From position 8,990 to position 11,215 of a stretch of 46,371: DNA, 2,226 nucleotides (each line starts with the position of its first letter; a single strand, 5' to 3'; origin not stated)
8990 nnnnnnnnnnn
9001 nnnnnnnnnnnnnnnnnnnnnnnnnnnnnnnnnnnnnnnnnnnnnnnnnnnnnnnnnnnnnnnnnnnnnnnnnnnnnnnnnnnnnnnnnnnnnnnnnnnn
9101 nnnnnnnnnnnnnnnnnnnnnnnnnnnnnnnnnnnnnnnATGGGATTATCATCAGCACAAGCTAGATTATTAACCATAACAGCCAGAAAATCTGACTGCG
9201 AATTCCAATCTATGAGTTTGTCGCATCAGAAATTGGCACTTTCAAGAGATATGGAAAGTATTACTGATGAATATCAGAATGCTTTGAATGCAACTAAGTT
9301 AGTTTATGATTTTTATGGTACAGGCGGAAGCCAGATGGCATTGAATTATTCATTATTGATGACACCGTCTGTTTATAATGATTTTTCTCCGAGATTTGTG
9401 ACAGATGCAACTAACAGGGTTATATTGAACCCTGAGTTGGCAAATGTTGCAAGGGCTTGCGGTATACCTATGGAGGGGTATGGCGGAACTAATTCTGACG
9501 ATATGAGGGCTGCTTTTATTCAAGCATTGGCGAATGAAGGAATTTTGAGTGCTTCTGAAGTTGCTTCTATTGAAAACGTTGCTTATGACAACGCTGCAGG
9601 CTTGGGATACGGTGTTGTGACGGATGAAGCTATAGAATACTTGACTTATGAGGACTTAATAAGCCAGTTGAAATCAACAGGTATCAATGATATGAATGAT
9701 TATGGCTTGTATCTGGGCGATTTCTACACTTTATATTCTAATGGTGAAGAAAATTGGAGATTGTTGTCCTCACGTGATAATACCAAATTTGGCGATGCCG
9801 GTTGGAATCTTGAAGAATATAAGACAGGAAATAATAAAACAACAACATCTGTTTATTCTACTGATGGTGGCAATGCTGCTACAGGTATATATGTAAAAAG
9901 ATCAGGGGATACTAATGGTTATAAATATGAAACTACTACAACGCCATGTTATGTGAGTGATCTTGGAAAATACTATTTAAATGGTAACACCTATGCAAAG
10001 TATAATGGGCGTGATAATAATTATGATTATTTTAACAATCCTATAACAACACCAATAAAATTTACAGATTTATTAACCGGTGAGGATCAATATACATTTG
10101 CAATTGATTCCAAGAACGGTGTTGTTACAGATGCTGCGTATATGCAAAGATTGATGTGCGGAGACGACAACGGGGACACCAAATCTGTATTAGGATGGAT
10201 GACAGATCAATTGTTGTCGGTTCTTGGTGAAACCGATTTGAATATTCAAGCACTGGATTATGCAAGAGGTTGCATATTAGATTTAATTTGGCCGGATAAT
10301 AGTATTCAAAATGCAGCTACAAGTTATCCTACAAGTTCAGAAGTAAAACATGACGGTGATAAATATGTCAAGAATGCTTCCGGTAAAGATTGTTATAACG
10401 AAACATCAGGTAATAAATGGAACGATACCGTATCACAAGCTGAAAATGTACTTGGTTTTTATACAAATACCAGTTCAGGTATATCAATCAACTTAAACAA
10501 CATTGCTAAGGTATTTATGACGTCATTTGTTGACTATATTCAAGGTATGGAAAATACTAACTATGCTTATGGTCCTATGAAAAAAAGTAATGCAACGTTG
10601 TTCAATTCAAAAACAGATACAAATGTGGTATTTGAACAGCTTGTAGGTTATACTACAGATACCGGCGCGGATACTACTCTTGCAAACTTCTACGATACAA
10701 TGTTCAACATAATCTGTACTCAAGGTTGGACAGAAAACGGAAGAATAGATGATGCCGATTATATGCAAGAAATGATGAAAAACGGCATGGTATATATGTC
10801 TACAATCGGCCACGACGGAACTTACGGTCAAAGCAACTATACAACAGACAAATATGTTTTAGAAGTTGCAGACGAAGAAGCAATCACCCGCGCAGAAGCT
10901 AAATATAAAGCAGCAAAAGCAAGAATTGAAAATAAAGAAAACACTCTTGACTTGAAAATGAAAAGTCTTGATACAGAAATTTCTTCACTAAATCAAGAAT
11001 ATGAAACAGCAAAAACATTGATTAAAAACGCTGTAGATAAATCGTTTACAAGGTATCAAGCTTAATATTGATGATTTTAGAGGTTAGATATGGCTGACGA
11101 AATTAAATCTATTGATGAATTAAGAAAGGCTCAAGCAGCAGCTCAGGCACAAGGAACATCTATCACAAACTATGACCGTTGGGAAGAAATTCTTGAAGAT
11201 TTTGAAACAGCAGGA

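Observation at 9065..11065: Sigma-28-type promoter drives a 641-aa protein with a flagellar-axial-protein layout but no recognisable flagellin/HAP motifs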

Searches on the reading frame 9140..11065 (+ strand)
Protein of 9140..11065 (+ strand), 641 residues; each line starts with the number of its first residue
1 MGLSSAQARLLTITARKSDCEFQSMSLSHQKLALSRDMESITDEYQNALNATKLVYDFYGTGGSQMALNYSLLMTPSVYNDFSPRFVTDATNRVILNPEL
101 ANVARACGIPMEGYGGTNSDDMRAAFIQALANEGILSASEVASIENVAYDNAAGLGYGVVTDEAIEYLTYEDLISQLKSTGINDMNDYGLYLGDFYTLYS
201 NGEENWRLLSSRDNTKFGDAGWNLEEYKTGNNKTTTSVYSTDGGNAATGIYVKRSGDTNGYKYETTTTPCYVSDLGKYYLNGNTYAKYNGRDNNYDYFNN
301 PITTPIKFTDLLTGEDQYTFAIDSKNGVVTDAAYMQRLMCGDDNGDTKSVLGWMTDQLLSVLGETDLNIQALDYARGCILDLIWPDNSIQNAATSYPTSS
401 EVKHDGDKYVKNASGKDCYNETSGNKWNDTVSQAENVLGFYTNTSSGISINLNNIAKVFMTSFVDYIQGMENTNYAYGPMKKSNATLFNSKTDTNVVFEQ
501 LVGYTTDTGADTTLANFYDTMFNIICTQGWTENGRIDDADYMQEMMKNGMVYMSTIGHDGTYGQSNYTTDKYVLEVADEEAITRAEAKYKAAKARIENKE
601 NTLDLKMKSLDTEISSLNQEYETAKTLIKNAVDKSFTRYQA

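Call 7: search_protein_families(library=pfam, proteins=[window:9140-11065:+], max_evalue=0.01)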
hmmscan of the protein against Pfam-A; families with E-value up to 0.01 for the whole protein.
window:9140-11065:+ (641 aa): 0 families

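Call 8: search_protein_families(library=ncbifam, proteins=[window:9140-11065:+], max_evalue=0.01)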
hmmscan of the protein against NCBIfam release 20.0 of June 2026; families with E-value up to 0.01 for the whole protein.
window:9140-11065:+ (641 aa): 0 families

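Call 9: find_homologous_proteins(query=window:9140-11062:+, max_evalue=0.001)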
Query window:9140-11062:+ (641 aa): 499 proteins with E <= 0.001 among 8000 candidates; the best 120 are listed.
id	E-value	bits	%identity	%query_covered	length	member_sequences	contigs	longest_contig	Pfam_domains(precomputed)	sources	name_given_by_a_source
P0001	0.0e+0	1438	100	100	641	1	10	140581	-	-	-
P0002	3.8e-278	942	70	100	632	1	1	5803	-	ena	-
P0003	3.4e-229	781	58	100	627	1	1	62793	-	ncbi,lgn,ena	-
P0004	1.1e-210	720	56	100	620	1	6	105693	-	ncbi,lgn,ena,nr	ncbi:hypothetical protein IJ579_06085 [bacterium]|nr:hypothetical protein [bacterium]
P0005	1.3e-189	650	51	100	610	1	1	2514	-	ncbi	-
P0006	7.5e-189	647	52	100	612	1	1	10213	-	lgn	-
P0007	1.0e-145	505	45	100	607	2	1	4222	-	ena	-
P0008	4.8e-142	493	45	52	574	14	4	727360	-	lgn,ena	-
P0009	2.7e-141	490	43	54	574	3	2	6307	-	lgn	-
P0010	8.0e-140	486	44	100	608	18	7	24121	-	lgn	-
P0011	4.5e-139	483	59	30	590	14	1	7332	-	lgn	-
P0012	5.6e-139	483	40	53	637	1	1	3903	-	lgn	-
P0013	6.0e-138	479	42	52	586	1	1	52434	-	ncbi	-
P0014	3.5e-137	477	41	54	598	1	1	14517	-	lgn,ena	-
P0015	4.3e-137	477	43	55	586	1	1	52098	-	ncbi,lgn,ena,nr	ncbi:hypothetical protein HDR58_04065 [bacterium]|nr:hypothetical protein [bacterium]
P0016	2.2e-136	474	42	52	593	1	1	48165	-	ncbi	-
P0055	1.8e-130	455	41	52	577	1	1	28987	-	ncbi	-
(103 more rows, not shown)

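Call 16: search_solved_structures(query=A1, max_evalue=10)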
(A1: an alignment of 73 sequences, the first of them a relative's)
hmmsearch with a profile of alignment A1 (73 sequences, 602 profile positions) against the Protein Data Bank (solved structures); distinct sequences matched with E-value up to 10: 0.

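Call 17: search_protein_families(library=phrogs, proteins=[window:9140-11065:+], max_evalue=0.1)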
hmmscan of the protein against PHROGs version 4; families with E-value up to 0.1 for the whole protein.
window:9140-11065:+ (641 aa): 1 family
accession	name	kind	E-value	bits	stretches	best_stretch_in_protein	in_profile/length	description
phrog_29903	-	unknown function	0.016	16.6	0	533-571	35-73/106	-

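Call 24: find_related_loci(query=A1, collection=genome_contigs, flank=10000)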
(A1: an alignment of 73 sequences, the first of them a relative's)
Query A1 (641 aa) in genome_contigs; peptide patterns used: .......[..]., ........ (x = any residue, [..] = any of these).
336 stretches matched a pattern; 308 encode a relative of the query (tblastn E <= 1e-3); the best 80 are kept; 79 distinct loci.
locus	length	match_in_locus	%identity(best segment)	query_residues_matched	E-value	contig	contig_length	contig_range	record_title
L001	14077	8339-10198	56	1-641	0e+0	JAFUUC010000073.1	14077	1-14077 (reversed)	Bacterium isolate RGIG4827 Roe_deer_Reticulum.Co__c690986, whole genome shotgun sequence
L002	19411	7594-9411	45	1-640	2e-153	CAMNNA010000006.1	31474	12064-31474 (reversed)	MAG: uncultured cyanobacterium isolate SRR1267595_bin.35_metaWRAP_v1.3_MAG genome assembly, contig: NODE.1978_length_314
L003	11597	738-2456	72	1-639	3e-151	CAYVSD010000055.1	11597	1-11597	MAG TPA_asm: uncultured Muribaculaceae bacterium isolate binchicken_co353_255 genome assembly, contig: NODE_12450_length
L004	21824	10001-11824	43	1-641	5e-145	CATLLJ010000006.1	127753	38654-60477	MAG TPA_asm: uncultured bacterium isolate MGG30239_1678865808 genome assembly, contig: shRTF5_132, whole genome shotgun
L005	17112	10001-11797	41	1-641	5e-138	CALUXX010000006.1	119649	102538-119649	MAG: Candidatus Gastranaerophilales bacterium isolate BRZ_H__bin44 genome assembly, contig: BRZ_H__NODE_169_length_11964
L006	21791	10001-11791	41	1-641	3e-135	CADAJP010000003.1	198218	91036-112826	uncultured bacterium isolate RUG13356 genome assembly, contig: RUG13356_asm_3, whole genome shotgun sequence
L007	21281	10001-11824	40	1-641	2e-135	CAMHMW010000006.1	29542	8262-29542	MAG: uncultured Candidatus Melainabacteria bacterium isolate SRR11784281_bin.75_metaWRAP_v1.3_MAG genome assembly, conti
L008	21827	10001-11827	41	1-641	2e-132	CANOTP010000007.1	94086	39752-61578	MAG TPA_asm: uncultured Candidatus Melainabacteria bacterium isolate SRR15604592_bin.43_metawrap_v1.3_MAG genome assembl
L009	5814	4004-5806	39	1-641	6e-132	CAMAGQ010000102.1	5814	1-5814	MAG: uncultured bacterium isolate SRR5666658_bin.8_metaWRAP_v1.3_MAG genome assembly, contig: ERZ11448881.9079, whole ge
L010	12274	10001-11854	40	1-641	1e-131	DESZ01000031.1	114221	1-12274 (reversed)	MAG TPA_asm: Cyanobacteria bacterium UBA3301 UBA3301_contig_5446, whole genome shotgun sequence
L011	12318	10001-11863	41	1-641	2e-127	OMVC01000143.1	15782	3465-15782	uncultured bacterium isolate hRUG901 genome assembly, contig: NODE_4963_length_15782_cov_8.7875, whole genome shotgun se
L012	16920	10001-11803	40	1-641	5e-127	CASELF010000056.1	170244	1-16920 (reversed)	uncultured bacterium isolate CO.O54.metabat-bins.55 genome assembly, contig: CO.O54.metabat-bins.55.fa_k141_5766879, who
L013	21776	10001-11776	41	1-641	2e-126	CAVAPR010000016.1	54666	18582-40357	Candidatus Methanomethylophilaceae archaeon isolate H07625-L1_cleanbin_000004 genome assembly, contig: Spades_H07625-L1_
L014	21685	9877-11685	39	1-641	2e-124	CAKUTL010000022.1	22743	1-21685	MAG: uncultured Candidatus Melainabacteria bacterium isolate REFINED_METABAT215_TOP10_CONTIGS_1500_ASSEMBLY_K77_MERGED__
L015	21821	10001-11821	38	1-641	5e-123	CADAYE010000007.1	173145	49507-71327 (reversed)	uncultured bacterium isolate RUG13741 genome assembly, contig: RUG13741_asm_7, whole genome shotgun sequence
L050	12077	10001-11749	40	1-641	5e-71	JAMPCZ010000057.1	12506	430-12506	MAG: Muribaculaceae bacterium isolate NALB_7821b_15 Scaffold_#57__SCF_057___12506_bp, whole genome shotgun sequence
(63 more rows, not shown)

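Call 28: predict_structure(alignment_id=A1)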
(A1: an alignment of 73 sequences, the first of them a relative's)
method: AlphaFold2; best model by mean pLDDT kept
length: 641 residues; sequences in the alignment: 73
mean_pLDDT: 79.6   pTM: 0.56
mean pLDDT of the five models: 79.6, 79.0, 78.0, 77.0, 75.5
residues with pLDDT >= 90: 180; 70-90: 316; 50-70: 97; < 50: 48
segments of 3 or more residues with pLDDT < 50: 156-161, 240-244, 262-290, 505-509
pLDDT, mean of each block of 10 residues (from residue 1): 74 86 89 87 79 70 70 74 77 90 91 81 88 84 75 50 80 92 82 85 88 64 61 52 63 75 40 44 40 62 86 92 85 95 79 95 92 96 94 85 79 90 78 94 91 97 95 93 95 92 58 76 88 88 82 70 67 72 80 87 89 86 83 75 53
secondary structure, 60 per line:
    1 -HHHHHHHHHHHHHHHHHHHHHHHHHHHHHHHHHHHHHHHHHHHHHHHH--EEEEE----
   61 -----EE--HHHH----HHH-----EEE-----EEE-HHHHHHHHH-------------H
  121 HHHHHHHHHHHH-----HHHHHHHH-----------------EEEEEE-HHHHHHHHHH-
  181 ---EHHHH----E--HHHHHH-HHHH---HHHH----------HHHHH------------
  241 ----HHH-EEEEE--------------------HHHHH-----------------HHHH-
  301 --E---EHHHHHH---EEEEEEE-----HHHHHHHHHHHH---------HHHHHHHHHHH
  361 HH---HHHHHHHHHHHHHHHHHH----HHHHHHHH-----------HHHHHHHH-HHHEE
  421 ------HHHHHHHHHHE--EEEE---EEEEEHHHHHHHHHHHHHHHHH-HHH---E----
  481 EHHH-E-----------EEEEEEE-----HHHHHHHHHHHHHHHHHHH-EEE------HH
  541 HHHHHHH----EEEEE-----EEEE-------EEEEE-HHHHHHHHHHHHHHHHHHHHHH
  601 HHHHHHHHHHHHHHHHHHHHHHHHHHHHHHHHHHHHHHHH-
elements in order: H2-49 E52-56 H70-73 E86-88 E94-96 H98-106 H120-132 H138-145 E163-168 H170-179 H185-188 H196-201 H203-206 H210-213 H224-228 E249-253 H274-278 H296-299 H308-313 E317-323 H329-340 H350-362 H366-383 H388-395 H407-414 H427-436 E440-443 E447-451 H452-468 E498-504 H510-528 E530-532 H539-547 E552-556 E562-565 E573-577 H579-640

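Call 32: fold_search(model_id=the predicted structure, library=pdb)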
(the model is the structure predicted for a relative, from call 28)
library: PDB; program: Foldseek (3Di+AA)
matches with E <= 10: 5; with E <= 0.001: 0
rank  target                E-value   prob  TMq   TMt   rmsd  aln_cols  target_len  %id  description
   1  9k3a_B                5.7e-01  0.09  0.09  0.06  24.8       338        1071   11  Cyanophage A4 pre-ejectosome with C1 symmetry (released 2025-04-09)
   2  6i1z_B                4.7e+00  0.01  0.06  0.11  26.9       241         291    6  Outward facing structure of apo CST (released 2019-06-05)
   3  1vrm                  6.0e+00  0.01  0.06  0.09  26.8       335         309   10  Crystal structure of the apbe protein (tm1553) from thermotoga maritima msb8 at 1.58 A resolution (released 2005-03-22)
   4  6j73_B                6.3e+00  0.01  0.06  0.06  36.6       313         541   11  Crystal structure of IniA from Mycobacterium smegmatis (released 2019-09-11)
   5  6z9l_A                9.4e+00  0.01  0.10  0.09  105.0       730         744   10  Enterococcal PrgA (released 2020-09-16)

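Call 36: fold_search(model_id=the predicted structure, library=viral)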
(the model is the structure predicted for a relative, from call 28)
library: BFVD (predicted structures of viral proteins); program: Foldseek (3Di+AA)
matches with E <= 10: 30; with E <= 0.001: 0
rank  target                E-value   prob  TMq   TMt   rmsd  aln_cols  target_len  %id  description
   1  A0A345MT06            7.8e-01  0.01  0.06  0.04  37.2       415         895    9  Uncharacterized protein [crAssphage sp. isolate ctbg_1]
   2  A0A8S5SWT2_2          1.2e+00  0.03  0.10  0.05  30.9       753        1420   10  Minor tail protein [Siphoviridae sp. ctZHD14]
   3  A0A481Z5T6            1.7e+00  0.02  0.09  0.07  49.8       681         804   10  Chromosome segregation ATPase [Pithovirus LCPAC103]
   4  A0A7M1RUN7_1          1.9e+00  0.02  0.05  0.03  32.0       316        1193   13  DNA helicase [uncultured phage cr50_1]
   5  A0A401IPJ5            1.9e+00  0.01  0.09  0.08  37.1       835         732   11  Wsv220-like protein [Penaeus monodon endogenous nimavirus]
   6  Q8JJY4                2.2e+00  0.02  0.09  0.08  44.3       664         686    8  Putative myosine-like protein [Spodoptera frugiperda ascovirus 1a]
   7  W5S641                3.4e+00  0.01  0.09  0.07  56.7       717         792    9  DNA double-strand break repair ATPase [Pithovirus sibericum]
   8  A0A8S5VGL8            3.6e+00  0.01  0.09  0.08  48.7       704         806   10  ATPase [Myoviridae sp. ctkfK18]
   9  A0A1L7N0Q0            4.1e+00  0.01  0.09  0.07  51.4       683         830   10  Putative SbcC-ATPase [Ralstonia phage RP12]
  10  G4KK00                4.1e+00  0.01  0.09  0.07  50.8       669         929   10  (no name in the UniProt tables at hand)
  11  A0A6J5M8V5            4.1e+00  0.01  0.07  0.05  27.8       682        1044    9  Uncharacterized protein [uncultured Caudovirales phage]
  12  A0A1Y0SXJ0            5.3e+00  0.01  0.08  0.07  53.9       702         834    8  SbcC protein [Pseudomonas phage Noxifer]
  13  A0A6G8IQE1            6.1e+00  0.02  0.04  0.05  12.4        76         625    9  (no name in the UniProt tables at hand)
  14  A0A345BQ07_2          6.1e+00  0.01  0.06  0.05  34.3       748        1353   12  (no name in the UniProt tables at hand)
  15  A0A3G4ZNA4            6.4e+00  0.01  0.08  0.15  42.9       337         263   12  Uncharacterized protein [Terrestrivirus sp.]
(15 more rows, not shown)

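Call 50: search_protein_families(library=ncbifam, proteins=[L003:10348-11427:+, L003:9586-10338:+, L003:8677-9585:+, L050:3316-4347:+], max_evalue=0.001)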
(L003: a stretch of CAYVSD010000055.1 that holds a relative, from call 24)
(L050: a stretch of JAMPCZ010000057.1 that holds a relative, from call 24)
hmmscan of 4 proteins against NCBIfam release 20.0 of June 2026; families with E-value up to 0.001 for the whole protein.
L003:10348-11427:+ (359 aa): 54 families (the best 25 are shown)
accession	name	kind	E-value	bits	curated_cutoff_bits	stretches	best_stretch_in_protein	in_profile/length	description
NF004208.0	PRK05658.1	equivalog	1.2e-108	364.8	555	2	114-351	392-627/631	RNA polymerase sigma factor RpoD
NF006666.0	PRK09210.1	equivalog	4.2e-106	355.4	572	1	29-351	50-367/370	RNA polymerase sigma factor RpoD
NF005643.0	PRK07406.1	equivalog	2.9e-102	342.7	500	2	114-350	160-393/397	RNA polymerase sigma factor RpoD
NF004561.0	PRK05901.1-3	equivalog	3.2e-96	323.6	582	2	114-351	299-534/537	RNA polymerase sigma factor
TIGR02393.1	RpoD_Cterm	equivalog_domain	5.8e-95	317.4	354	1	115-351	1-235/238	RNA polymerase sigma factor RpoD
TIGR02997.1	Sig70-cyanoRpoD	subfamily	5.6e-94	314.8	384.5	2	114-341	74-298/298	RNA polymerase sigma factor, RpoD/SigA family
NF005920.0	PRK07921.1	subfamily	1.1e-91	307.3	464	1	113-350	89-324/328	RNA polymerase sigma factor SigB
NF004560.0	PRK05901.1-1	equivalog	2.8e-91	307.2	711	2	114-351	278-513/516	RNA polymerase sigma factor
NF041931.2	MzaA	equivalog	1.4e-90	305.1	800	1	115-350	476-711/726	MZA anti-phage system associated sigma-70 family RNA polymerase sigma factor MzaA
TIGR02394.1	rpoS_proteo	equivalog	7.4e-86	288.2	378.7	1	77-349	10-279/285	RNA polymerase sigma factor RpoS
NF004565.0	PRK05901.2-3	equivalog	1.1e-84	285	484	1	33-350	170-496/501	RNA polymerase sigma factor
NF004207.0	PRK05657.1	equivalog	3.3e-82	276.5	394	1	40-350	18-323/329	RNA polymerase sigma factor RpoS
NF004562.0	PRK05901.1-4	equivalog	2.9e-80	270.4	779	2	115-350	317-550/571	RNA polymerase sigma factor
NF004564.0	PRK05901.2-2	equivalog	1.8e-79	267.7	617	1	24-350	154-489/500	RNA polymerase sigma factor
NF005785.0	PRK07598.1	equivalog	1.8e-76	257.7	554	2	115-351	176-409/415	RNA polymerase sigma factor SigC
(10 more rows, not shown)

L003:9586-10338:+ (250 aa): 11 families
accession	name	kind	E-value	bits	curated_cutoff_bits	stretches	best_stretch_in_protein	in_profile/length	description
TIGR00186.1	rRNA_methyl_3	equivalog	5.6e-68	229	160.15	1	4-244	2-240/240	23S rRNA (guanosine(2251)-2'-O)-methyltransferase RlmB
NF008386.0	PRK11181.1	equivalog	4e-48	163.8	366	1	5-245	3-243/244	23S rRNA (guanosine(2251)-2'-O)-methyltransferase RlmB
NF008295.0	PRK11081.1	equivalog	9.3e-22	77.7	227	1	79-246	4-167/230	tRNA (guanosine(18)-2'-O)-methyltransferase TrmH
NF008117.0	PRK10864.1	equivalog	1.3e-21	77.2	267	1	41-244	142-342/344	tRNA/rRNA methyltransferase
NF000477.1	NshR_TsnR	equivalog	1.5e-18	67.1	425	1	90-242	113-262/266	NshR/TsnR family 23S rRNA methyltransferase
NF000035.1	nosihep_NshR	exception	2.7e-14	53.3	500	1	96-239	116-259/274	NshR family nosiheptide/thiostrepton resistance 23S rRNA methyltransferase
TIGR00185.1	tRNA_yibK_trmL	equivalog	7.4e-14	51.9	190.6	1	107-245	12-149/154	tRNA (uridine(34)/cytosine(34)/5-carboxymethylaminomethyluridine(34)-2'-O)-methyltransferase TrmL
TIGR00050.1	rRNA_methyl_1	subfamily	4.5e-09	36.5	167.15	1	99-245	7-158/233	TrmJ/YjtD family RNA methyltransferase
NF041077.1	tRNAmeth_TrmJ_Sulfolob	equivalog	2.2e-08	34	350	1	103-247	8-158/229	tRNA (cytidine-2'-O-)-methyltransferase TrmJ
NF007683.0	PRK10358.1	equivalog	9.9e-08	32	282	1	105-244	10-148/157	tRNA (uridine(34)/cytosine(34)/5-carboxymethylaminomethyluridine(34)-2'-O)-methyltransferase TrmL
NF007752.0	PRK10433.1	equivalog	1.4e-06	27.9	212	1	191-238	106-153/228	tRNA/rRNA methyltransferase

L003:8677-9585:+ (302 aa): 4 families
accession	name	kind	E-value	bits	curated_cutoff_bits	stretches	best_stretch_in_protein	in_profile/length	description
NF006878.0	PRK09375.1-2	equivalog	3.4e-117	390.9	294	1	2-301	4-305/306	quinolinate synthase NadA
TIGR00550.1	nadA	equivalog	6.1e-99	331.1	262.9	1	3-301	5-309/309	quinolinate synthase NadA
NF006884.0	PRK09375.2-5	equivalog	7.2e-53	179.8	691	2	7-159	75-250/426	quinolinate synthase NadA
NF006882.0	PRK09375.2-3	equivalog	9.2e-19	67.3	561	2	16-168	73-243/447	quinolinate synthase NadA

L050:3316-4347:+ (343 aa): 55 families (the best 25 are shown)
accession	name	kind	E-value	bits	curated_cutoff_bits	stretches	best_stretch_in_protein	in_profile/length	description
NF004208.0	PRK05658.1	equivalog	5.7e-110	369.2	555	2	95-335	389-627/631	RNA polymerase sigma factor RpoD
NF006666.0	PRK09210.1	equivalog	3.9e-105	352.2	572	1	5-335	34-367/370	RNA polymerase sigma factor RpoD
NF005643.0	PRK07406.1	equivalog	6.4e-101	338.3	500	2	96-334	158-393/397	RNA polymerase sigma factor RpoD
NF004561.0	PRK05901.1-3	equivalog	6.2e-95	319.3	582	2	98-335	299-534/537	RNA polymerase sigma factor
TIGR02393.1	RpoD_Cterm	equivalog_domain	6.4e-95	317.3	354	1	99-335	1-235/238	RNA polymerase sigma factor RpoD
TIGR02997.1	Sig70-cyanoRpoD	subfamily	1.3e-92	310.3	384.5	2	97-325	73-298/298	RNA polymerase sigma factor, RpoD/SigA family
NF041931.2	MzaA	equivalog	8.8e-91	305.8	800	1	96-334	473-711/726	MZA anti-phage system associated sigma-70 family RNA polymerase sigma factor MzaA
NF005920.0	PRK07921.1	subfamily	1.7e-90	303.4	464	1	97-334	89-324/328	RNA polymerase sigma factor SigB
NF004560.0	PRK05901.1-1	equivalog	1.2e-89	301.8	711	2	98-335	278-513/516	RNA polymerase sigma factor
TIGR02394.1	rpoS_proteo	equivalog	1.5e-86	290.4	378.7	1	61-333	10-279/285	RNA polymerase sigma factor RpoS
NF004565.0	PRK05901.2-3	equivalog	1.6e-83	281.3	484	1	8-334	164-496/501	RNA polymerase sigma factor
NF004207.0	PRK05657.1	equivalog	3.7e-83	279.6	394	1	21-333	22-322/329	RNA polymerase sigma factor RpoS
NF004562.0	PRK05901.1-4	equivalog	7.9e-81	272.2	779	2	98-333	316-549/571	RNA polymerase sigma factor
NF004564.0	PRK05901.2-2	equivalog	3e-79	266.9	617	1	15-334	171-489/500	RNA polymerase sigma factor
NF005785.0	PRK07598.1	equivalog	6e-77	259.2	554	2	98-335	175-409/415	RNA polymerase sigma factor SigC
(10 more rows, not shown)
